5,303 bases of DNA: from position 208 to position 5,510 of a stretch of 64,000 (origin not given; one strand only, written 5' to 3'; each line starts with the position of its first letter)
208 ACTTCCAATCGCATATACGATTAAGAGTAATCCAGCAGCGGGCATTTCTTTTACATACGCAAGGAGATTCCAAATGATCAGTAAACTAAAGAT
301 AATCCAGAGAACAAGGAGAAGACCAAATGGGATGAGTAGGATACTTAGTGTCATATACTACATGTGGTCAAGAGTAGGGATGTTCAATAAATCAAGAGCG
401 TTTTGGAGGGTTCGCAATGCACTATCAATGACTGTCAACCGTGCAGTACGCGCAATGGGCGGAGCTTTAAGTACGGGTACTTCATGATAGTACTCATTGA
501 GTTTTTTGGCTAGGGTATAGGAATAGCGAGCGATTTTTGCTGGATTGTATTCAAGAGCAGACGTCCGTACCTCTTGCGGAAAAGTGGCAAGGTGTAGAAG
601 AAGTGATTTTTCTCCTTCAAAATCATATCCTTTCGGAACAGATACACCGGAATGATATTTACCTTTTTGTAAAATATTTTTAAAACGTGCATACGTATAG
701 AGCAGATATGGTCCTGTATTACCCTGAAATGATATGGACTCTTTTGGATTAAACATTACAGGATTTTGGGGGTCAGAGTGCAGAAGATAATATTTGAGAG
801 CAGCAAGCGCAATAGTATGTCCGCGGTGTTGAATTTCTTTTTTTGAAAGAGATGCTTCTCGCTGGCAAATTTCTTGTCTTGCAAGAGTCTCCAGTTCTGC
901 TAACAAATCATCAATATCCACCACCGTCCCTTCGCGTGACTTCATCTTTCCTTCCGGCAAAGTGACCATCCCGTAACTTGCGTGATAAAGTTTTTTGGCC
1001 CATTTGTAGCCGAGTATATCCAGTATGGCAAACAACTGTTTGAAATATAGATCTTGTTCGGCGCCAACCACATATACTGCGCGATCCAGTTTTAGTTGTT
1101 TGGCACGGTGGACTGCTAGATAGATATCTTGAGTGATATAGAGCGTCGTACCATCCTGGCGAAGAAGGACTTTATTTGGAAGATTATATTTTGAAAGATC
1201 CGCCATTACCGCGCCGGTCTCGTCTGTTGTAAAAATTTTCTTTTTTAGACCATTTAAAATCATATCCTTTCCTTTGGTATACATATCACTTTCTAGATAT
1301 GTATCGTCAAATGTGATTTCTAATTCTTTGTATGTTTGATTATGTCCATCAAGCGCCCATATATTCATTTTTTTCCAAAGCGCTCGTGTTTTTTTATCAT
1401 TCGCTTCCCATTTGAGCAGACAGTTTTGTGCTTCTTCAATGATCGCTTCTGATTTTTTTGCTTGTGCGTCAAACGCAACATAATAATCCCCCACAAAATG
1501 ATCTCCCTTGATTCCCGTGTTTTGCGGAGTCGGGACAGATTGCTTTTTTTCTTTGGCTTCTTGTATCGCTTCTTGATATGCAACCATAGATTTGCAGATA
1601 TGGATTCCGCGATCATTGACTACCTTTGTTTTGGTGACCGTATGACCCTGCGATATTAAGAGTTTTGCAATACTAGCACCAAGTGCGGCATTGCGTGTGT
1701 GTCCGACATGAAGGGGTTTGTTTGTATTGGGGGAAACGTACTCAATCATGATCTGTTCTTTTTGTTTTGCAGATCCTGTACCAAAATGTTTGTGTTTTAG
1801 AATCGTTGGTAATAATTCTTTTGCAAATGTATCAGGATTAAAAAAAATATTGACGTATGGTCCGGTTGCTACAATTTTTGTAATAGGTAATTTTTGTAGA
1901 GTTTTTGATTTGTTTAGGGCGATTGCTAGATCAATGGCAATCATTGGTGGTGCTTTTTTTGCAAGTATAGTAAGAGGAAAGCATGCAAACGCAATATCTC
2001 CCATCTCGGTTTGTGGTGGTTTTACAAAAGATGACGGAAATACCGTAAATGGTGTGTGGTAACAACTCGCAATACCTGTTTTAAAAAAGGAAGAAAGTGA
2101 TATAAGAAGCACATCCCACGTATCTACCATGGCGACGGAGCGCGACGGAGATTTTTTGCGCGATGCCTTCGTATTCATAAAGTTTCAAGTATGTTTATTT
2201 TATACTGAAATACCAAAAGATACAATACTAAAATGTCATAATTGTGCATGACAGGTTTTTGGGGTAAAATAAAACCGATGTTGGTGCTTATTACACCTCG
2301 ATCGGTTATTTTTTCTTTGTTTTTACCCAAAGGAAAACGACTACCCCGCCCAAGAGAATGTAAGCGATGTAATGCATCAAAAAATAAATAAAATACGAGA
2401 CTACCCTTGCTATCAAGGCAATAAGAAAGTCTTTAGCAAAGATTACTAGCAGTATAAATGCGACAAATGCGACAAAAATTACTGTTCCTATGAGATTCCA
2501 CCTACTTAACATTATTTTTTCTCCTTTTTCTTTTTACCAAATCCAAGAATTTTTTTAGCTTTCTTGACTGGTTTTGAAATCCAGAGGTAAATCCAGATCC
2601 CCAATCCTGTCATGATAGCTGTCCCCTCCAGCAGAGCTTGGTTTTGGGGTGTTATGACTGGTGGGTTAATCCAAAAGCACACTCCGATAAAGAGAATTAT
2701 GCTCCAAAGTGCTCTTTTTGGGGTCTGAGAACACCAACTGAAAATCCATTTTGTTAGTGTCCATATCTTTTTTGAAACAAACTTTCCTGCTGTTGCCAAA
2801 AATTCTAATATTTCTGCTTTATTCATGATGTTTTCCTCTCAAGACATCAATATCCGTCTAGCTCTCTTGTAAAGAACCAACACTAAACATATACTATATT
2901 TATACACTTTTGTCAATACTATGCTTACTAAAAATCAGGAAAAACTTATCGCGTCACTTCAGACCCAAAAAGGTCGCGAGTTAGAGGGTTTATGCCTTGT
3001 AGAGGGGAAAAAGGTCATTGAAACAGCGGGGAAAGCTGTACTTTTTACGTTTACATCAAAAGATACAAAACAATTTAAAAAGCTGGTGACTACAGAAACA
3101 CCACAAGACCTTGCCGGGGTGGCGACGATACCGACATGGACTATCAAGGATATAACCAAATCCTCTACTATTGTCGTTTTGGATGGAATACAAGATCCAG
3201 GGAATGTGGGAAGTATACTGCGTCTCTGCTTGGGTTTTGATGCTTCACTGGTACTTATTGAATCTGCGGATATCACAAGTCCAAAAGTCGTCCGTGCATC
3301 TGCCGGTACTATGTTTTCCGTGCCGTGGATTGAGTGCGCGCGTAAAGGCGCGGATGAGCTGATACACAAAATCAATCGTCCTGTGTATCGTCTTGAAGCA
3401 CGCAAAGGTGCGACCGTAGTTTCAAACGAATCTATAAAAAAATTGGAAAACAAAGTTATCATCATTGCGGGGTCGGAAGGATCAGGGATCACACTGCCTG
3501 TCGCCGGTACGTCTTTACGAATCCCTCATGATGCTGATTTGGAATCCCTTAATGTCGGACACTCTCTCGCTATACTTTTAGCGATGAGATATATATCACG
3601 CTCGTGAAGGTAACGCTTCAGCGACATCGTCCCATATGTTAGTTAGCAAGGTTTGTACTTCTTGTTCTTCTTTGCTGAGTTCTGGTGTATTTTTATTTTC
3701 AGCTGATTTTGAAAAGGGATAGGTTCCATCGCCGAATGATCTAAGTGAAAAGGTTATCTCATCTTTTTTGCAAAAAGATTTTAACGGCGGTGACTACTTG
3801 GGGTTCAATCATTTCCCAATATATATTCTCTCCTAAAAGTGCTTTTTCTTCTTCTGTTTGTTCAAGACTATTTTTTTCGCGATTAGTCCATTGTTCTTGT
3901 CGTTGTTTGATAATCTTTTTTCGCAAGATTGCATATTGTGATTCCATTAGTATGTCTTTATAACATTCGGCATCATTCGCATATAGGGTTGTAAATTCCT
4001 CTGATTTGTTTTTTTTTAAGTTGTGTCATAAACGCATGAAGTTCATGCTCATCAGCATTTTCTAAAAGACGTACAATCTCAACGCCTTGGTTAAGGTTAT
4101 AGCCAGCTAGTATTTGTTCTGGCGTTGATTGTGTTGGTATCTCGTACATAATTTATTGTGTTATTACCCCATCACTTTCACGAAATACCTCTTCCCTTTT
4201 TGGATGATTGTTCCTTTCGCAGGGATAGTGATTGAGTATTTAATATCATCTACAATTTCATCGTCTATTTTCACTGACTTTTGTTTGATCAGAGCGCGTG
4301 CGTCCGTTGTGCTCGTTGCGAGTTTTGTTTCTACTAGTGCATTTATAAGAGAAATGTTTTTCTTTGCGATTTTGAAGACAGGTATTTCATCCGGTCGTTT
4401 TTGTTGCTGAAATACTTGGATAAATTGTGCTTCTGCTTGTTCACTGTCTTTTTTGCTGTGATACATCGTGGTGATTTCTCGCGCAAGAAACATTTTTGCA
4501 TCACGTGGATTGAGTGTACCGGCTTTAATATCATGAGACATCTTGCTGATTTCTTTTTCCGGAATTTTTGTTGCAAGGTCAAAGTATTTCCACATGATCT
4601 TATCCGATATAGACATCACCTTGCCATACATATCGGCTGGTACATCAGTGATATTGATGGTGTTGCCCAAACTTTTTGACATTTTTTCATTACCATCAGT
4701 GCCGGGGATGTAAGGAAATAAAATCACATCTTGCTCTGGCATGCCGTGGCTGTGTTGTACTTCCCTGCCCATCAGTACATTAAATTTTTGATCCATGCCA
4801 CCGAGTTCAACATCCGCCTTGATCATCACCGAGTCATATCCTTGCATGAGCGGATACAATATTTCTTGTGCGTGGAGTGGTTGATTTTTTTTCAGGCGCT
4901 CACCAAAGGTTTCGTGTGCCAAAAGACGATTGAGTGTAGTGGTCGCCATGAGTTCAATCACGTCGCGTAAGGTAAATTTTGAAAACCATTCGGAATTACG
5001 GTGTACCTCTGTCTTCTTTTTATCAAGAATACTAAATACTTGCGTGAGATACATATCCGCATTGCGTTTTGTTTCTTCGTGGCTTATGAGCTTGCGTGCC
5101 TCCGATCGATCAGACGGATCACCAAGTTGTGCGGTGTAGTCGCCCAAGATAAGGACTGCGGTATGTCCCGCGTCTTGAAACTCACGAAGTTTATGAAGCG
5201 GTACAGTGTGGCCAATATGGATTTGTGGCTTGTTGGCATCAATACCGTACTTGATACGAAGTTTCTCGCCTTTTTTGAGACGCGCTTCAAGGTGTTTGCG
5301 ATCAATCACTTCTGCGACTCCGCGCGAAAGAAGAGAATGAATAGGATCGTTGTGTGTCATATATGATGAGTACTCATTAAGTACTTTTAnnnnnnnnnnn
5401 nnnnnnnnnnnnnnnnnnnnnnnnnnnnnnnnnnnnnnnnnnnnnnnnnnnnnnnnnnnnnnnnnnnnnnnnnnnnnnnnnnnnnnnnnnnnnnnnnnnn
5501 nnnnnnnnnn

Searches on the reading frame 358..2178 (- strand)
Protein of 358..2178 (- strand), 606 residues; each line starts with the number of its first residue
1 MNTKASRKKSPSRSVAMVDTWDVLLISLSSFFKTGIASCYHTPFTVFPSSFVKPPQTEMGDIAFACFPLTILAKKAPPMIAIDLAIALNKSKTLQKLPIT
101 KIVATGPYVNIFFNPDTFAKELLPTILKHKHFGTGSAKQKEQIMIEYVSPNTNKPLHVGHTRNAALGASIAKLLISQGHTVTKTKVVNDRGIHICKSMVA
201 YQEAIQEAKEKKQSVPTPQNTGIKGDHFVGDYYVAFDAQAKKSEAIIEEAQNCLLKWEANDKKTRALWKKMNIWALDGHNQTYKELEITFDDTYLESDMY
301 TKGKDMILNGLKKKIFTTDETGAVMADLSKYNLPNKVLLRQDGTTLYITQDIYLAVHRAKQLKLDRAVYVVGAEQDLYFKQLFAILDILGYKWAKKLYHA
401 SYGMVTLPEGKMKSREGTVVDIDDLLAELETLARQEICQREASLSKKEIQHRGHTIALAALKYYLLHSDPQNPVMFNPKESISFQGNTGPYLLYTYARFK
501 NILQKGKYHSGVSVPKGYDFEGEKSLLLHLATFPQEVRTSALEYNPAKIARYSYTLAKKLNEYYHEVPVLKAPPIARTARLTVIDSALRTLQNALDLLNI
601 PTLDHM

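Call 15: search_protein_families(library=pfam, proteins=[window:358-2178:-], max_evalue=0.0001)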
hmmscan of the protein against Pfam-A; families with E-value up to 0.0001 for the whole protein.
window:358-2178:- (606 aa): 3 families
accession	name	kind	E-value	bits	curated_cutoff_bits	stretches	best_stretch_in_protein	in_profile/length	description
PF00750.26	tRNA-synt_1d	-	2.9e-53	181.5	23.3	1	124-476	3-347/349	tRNA synthetases class I (R), catalytic domain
PF05746.21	DALR_1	-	8.7e-25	87.5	22.3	1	492-606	1-117/117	DALR anticodon binding domain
PF03485.21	Arg_tRNA_synt_N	-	6.3e-08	33.6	21.5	1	50-113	25-85/85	Arginyl tRNA synthetase N terminal domain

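Call 21: find_encoding_contigs(protein=window:358-2178:-, flank=10000, max_places=6)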
Protein window:358-2178:- (606 aa): 1 contig read that carries it; 1 place shown.
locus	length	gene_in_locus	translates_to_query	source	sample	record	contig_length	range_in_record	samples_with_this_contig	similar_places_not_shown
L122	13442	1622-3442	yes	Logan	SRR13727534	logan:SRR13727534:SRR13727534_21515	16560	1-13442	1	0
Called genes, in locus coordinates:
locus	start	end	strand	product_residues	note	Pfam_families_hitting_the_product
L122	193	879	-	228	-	PF22435:MRM3-like_sub_bind (faint), PF00588:SpoU_methylase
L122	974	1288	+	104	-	-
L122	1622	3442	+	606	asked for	PF03485:Arg_tRNA_synt_N (weak), PF00750:tRNA-synt_1d, PF05746:DALR_1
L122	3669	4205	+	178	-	-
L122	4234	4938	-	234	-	PF22935:RM44_endonuclase, PF14622:Ribonucleas_3_3, PF00636:Ribonuclease_3, PF00035:dsrm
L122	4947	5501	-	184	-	PF01029:NusB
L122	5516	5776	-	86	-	PF01783:Ribosomal_L32p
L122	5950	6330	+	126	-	-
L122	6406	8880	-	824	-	PF00521:DNA_topoisoIV, PF03989:DNA_gyraseA_C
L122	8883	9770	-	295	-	PF03891:DUF333, PF07705:CARDB (weak)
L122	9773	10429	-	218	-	PF13483:Lactamase_B_3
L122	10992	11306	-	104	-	-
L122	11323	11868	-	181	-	PF00300:His_Phos_1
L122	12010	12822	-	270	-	PF00303:Thymidylat_synt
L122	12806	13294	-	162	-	PF00186:DHFR_1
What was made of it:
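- gyrA lies about 5 kb left of the window (call 21).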

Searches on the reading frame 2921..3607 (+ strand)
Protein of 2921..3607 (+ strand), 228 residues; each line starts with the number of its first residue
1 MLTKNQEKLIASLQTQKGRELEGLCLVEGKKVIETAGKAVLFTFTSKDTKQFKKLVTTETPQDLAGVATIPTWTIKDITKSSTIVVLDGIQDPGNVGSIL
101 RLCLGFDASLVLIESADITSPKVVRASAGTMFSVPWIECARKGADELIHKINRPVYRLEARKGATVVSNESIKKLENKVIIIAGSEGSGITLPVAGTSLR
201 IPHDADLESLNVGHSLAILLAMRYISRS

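Call 15: search_protein_families(library=pfam, proteins=[window:2921-3607:+], max_evalue=0.0001)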
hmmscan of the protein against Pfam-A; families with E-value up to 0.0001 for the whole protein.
window:2921-3607:+ (228 aa): 2 families
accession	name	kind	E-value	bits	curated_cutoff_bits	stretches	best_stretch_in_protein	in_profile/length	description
PF00588.24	SpoU_methylase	-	5.6e-23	82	29.7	1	83-220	2-141/142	SpoU rRNA Methylase family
PF22435.1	MRM3-like_sub_bind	-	2e-06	28.6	27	1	6-39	3-36/84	MRM3-like substrate binding domain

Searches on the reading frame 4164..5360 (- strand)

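Call 12: search_protein_families(library=pfam, proteins=[window:4164-5360:-], max_evalue=0.01)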
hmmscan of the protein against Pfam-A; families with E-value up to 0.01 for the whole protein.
window:4164-5360:- (398 aa): 3 families
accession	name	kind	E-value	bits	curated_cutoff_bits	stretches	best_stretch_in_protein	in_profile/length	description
PF00579.31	tRNA-synt_1b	-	9.3e-71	239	21.1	1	30-318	2-292/292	tRNA synthetases class I (W and Y)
PF22421.1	SYY_C-terminal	-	1.3e-10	41.4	27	1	324-394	7-81/83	Tyrosine--tRNA ligase SYY-like C-terminal domain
PF01479.30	S4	-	2.6e-06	27.5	22.8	1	340-376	5-41/48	S4 domain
